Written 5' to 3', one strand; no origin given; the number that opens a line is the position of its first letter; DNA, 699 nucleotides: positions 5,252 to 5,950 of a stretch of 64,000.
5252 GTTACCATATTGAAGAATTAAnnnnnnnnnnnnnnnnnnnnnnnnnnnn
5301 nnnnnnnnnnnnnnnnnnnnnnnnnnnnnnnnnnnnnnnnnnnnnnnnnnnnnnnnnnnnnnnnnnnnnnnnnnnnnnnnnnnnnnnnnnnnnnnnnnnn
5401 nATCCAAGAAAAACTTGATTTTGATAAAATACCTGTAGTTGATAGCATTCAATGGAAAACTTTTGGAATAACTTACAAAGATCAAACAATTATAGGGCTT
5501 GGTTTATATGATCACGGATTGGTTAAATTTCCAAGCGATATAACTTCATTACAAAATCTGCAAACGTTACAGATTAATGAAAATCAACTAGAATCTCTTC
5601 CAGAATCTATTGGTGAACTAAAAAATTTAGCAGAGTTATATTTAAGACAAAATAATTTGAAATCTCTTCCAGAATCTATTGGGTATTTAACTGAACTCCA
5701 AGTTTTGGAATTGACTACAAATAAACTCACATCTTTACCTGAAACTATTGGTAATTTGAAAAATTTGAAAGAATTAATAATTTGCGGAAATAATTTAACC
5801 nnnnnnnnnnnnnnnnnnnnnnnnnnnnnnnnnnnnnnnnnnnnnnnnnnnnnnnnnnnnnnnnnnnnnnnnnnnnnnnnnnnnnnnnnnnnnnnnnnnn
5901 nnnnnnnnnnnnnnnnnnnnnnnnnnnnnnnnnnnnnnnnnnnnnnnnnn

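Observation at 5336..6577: Stand-alone eukaryote-type LRR protein with no canonical start codon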

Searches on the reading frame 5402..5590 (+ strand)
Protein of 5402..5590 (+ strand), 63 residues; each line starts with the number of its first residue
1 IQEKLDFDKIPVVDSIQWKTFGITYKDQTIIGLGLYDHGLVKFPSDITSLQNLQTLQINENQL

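Call 23: find_homologous_proteins(query=window:5402-5590:+, max_evalue=10)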
Query window:5402-5590:+: no candidate shares three 5-residue words with the query. No homologue found.

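Call 56: search_protein_representatives(alignment_id=A3)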
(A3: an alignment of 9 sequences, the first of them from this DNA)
Query: 9 sequences, 72 profile positions. Proteins with E-value up to 0.001 (for the whole library): 25902; up to 1e-10: 6860; up to 1e-30: 452. The best 150 are listed.
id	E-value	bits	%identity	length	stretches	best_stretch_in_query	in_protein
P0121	3.3e-95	328.0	-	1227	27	11-72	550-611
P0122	5.3e-88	304.9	-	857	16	4-72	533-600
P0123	7.9e-82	285.1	-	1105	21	1-59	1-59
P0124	8.2e-78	272.3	-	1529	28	4-72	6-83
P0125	1.2e-77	271.8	-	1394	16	11-72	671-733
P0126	5.2e-77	269.7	-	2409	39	8-72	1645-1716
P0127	3.5e-75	263.9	-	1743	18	3-72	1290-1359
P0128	1.8e-74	261.5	-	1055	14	1-72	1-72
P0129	1.6e-72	255.3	-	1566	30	43-72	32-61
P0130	2.4e-70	248.4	-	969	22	36-72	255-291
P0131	5.2e-70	247.3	-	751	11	7-72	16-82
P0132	2.5e-69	245.1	-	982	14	5-72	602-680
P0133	3.5e-69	244.6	-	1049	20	49-72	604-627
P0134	7.1e-69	243.6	-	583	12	1-72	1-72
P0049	8.4e-69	243.4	-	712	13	5-72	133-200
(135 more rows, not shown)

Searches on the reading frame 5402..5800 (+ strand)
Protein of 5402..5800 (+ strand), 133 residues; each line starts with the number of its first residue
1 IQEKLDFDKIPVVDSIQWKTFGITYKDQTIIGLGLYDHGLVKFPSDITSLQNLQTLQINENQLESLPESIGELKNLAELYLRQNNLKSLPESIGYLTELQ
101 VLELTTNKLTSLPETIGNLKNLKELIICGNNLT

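Call 52: find_related_loci(query=window:5402-5800:+, collection=metagenome_contigs, flank=1500)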
Query window:5402-5800:+ (133 aa) in metagenome_contigs; peptide patterns used: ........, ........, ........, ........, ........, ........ (x = any residue, [..] = any of these).
315 stretches matched a pattern; 60 encode a relative of the query (tblastn E <= 1e-3); 59 distinct loci.
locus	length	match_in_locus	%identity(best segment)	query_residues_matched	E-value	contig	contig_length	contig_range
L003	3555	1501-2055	45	1-133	3e-27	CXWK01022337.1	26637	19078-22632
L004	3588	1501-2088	57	26-133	9e-27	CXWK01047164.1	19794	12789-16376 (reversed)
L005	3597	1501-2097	45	3-133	3e-26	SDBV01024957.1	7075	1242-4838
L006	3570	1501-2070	54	33-133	2e-25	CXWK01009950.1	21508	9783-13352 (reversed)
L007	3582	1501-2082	54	25-133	3e-25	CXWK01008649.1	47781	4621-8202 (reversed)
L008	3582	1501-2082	43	1-133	3e-25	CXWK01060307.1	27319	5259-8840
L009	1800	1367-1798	47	19-133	4e-25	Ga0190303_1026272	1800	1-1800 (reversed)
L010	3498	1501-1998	55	19-133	1e-24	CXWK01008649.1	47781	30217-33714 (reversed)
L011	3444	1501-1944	55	33-133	3e-24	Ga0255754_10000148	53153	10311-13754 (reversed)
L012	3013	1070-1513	55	33-133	2e-24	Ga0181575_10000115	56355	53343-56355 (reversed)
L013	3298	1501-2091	54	26-133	3e-24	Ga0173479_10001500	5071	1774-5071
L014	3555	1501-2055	41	3-125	5e-24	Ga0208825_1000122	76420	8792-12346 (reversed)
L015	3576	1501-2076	51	19-133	7e-24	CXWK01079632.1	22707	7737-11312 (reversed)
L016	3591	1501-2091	47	29-133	1e-23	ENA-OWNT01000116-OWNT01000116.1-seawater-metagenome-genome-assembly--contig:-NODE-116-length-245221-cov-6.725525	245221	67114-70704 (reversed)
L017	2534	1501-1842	44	19-132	4e-23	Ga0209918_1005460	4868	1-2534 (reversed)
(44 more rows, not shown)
